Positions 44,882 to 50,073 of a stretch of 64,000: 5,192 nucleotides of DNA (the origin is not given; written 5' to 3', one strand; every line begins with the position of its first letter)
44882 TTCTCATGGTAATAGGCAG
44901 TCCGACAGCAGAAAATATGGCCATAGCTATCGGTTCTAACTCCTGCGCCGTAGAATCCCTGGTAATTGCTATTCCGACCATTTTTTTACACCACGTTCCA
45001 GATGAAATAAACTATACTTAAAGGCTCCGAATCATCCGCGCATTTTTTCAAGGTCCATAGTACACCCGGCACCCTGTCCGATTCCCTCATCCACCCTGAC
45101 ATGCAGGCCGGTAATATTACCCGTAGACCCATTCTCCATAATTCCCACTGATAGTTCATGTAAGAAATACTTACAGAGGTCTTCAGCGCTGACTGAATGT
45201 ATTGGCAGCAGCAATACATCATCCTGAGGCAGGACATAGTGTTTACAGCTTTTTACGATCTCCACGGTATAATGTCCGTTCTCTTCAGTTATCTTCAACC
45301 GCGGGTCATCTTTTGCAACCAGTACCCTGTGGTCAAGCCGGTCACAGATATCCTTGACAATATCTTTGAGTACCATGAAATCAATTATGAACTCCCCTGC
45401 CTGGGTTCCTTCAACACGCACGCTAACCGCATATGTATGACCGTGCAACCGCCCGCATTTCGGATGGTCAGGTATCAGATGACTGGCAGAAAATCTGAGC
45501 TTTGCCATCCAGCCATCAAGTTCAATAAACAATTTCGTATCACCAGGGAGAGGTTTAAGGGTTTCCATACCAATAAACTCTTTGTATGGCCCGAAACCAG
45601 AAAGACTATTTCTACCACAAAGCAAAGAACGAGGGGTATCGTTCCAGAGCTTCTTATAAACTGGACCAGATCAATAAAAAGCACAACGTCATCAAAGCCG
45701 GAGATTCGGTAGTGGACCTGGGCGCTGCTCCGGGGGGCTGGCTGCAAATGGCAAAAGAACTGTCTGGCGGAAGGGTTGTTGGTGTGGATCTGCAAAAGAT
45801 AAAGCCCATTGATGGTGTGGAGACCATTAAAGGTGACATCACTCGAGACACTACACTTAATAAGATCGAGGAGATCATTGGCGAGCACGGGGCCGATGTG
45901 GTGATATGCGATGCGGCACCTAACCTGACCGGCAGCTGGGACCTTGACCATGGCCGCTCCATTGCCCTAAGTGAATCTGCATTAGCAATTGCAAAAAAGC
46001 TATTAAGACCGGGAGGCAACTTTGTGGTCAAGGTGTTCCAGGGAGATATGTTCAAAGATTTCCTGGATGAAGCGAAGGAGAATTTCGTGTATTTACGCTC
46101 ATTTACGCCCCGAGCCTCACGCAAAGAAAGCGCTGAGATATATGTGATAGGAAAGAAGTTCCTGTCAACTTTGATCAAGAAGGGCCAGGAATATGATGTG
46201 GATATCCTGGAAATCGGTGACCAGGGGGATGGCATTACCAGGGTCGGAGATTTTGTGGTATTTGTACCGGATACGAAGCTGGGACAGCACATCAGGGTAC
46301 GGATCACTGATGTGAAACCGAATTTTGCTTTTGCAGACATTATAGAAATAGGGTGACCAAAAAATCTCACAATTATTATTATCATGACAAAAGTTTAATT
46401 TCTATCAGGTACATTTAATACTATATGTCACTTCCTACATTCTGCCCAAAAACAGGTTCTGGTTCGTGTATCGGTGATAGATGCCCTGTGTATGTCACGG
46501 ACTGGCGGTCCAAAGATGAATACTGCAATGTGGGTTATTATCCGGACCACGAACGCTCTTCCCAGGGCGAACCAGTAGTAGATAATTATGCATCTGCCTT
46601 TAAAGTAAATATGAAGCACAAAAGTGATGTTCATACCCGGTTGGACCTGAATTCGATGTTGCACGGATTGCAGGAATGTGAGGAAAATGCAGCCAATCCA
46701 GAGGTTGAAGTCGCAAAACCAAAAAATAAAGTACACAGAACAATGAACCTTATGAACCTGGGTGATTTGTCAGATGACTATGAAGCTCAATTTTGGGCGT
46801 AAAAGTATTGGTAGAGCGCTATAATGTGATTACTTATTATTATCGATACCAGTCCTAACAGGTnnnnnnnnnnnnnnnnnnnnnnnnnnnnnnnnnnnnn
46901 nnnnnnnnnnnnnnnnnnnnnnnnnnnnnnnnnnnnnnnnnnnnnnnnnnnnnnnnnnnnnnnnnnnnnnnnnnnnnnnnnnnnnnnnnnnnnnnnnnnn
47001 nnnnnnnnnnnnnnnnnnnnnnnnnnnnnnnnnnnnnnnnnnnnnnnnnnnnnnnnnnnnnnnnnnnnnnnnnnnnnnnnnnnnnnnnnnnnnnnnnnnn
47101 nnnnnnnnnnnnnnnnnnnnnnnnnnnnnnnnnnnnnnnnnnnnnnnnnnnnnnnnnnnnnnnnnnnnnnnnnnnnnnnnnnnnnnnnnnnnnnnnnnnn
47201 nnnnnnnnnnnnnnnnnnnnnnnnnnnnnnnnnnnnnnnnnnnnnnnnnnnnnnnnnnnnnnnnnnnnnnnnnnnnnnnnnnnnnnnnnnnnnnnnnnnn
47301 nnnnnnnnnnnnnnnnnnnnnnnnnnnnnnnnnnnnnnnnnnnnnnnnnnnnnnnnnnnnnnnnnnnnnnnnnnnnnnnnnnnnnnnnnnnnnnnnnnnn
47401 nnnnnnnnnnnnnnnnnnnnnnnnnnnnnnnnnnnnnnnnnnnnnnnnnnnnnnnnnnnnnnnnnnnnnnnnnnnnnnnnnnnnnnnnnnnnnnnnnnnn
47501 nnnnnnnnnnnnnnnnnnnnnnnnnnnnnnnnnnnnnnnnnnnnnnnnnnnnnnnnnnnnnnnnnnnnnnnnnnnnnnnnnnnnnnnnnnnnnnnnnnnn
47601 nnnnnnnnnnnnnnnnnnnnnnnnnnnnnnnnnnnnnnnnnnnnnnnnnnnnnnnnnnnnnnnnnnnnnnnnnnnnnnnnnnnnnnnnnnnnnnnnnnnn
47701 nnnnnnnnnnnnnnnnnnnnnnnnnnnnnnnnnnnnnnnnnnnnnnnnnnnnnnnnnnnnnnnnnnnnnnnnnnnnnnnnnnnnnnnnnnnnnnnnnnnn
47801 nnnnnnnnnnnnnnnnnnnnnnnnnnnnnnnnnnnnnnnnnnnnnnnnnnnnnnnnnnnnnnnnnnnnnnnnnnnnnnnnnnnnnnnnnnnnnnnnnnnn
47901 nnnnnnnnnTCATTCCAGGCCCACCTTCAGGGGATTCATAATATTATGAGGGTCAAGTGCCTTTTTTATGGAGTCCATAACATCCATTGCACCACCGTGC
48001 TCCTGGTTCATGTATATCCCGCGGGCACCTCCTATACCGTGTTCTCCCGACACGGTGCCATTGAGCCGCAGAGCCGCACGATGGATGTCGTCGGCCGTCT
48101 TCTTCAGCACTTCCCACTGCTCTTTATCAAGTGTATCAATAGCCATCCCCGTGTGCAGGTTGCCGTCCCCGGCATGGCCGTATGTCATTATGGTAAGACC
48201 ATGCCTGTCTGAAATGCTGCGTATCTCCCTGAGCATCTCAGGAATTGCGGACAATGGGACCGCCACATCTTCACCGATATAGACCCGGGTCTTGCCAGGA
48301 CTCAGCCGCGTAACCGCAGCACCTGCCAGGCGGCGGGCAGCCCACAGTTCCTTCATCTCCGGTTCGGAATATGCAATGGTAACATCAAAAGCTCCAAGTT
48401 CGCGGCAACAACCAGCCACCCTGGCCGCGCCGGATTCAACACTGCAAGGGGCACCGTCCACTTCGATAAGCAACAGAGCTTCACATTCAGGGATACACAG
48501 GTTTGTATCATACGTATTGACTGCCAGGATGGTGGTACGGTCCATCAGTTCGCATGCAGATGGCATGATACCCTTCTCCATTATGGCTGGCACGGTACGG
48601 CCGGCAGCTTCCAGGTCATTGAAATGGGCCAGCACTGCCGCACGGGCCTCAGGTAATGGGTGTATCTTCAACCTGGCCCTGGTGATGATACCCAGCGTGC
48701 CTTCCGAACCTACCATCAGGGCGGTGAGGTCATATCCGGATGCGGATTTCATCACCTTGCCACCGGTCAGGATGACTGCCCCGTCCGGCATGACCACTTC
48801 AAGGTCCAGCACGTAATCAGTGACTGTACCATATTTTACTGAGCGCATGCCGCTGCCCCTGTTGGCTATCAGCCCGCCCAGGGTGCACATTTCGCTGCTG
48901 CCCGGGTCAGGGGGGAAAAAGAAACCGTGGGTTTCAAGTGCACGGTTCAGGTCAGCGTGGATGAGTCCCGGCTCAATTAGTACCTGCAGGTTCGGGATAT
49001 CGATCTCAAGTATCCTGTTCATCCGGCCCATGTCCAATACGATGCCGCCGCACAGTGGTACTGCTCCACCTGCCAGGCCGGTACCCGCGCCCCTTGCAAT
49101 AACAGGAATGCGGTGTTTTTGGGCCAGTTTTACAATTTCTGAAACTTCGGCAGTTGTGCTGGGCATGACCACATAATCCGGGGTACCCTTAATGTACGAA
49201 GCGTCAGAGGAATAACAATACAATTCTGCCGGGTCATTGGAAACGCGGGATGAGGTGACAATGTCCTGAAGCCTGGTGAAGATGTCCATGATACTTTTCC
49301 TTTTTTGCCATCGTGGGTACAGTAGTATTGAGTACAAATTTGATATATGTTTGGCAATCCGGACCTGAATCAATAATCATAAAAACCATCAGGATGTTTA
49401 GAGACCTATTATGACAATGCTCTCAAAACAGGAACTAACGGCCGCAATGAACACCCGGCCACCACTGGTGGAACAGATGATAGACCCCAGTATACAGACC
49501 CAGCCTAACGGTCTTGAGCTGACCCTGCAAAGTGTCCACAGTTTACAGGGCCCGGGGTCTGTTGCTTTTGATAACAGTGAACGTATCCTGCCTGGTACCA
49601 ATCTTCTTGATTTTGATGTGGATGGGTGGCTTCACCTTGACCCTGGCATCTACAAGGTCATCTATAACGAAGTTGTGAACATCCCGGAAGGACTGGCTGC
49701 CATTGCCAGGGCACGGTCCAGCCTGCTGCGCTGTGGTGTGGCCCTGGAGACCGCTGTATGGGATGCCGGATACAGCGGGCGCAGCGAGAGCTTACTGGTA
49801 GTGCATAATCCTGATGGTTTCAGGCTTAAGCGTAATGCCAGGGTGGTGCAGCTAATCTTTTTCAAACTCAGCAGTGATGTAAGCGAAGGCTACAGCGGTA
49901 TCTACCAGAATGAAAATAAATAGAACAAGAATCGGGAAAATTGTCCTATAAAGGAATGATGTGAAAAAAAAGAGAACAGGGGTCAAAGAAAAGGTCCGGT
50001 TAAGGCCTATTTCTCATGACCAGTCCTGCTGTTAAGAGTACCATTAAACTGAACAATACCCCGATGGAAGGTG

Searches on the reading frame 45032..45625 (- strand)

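Call 39: search_protein_families(library=pfam, proteins=[window:45032-45625:-], max_evalue=0.00001)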
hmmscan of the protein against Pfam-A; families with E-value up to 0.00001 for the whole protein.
window:45032-45625:- (197 aa): 1 family
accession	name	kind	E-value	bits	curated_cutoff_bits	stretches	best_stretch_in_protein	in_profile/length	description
PF01242.24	PTPS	-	1.3e-20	74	22.4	1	43-186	6-116/121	6-pyruvoyl tetrahydropterin synthase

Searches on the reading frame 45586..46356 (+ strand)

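Call 39: search_protein_families(library=pfam, proteins=[window:45586-46356:+], max_evalue=0.00001)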
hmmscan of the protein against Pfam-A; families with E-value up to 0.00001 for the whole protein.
window:45586-46356:+ (256 aa): 3 families
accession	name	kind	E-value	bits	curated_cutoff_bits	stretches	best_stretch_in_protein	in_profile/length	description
PF01728.25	FtsJ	-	3.9e-58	196.8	24.1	1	18-192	1-181/181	FtsJ-like methyltransferase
PF01938.26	TRAM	-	5e-13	49.1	21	1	199-253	4-61/61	TRAM domain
PF13847.12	Methyltransf_31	-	4.7e-06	26.8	27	0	37-170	2-129/145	Methyltransferase domain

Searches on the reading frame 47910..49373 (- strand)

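Call 39: search_protein_families(library=pfam, proteins=[window:47910-49373:-], max_evalue=0.00001)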
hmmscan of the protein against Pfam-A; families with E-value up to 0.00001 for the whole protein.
window:47910-49373:- (487 aa): 2 families
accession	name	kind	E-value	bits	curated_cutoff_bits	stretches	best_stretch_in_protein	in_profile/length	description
PF02913.24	FAD-oxidase_C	-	1.5e-62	211.9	21.2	1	240-484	1-248/248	FAD linked oxidases, C-terminal domain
PF01565.28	FAD_binding_4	-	1.1e-43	148.7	26.4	1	65-201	1-136/139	FAD binding domain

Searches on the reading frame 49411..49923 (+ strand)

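Call 39: search_protein_families(library=pfam, proteins=[window:49411-49923:+], max_evalue=0.00001)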
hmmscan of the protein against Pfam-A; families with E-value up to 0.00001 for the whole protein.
window:49411-49923:+ (170 aa): 1 family
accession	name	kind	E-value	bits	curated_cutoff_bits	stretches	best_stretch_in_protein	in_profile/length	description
PF22769.1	DCD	-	2.5e-18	67.1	27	1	4-152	2-152/153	dCTP deaminase-like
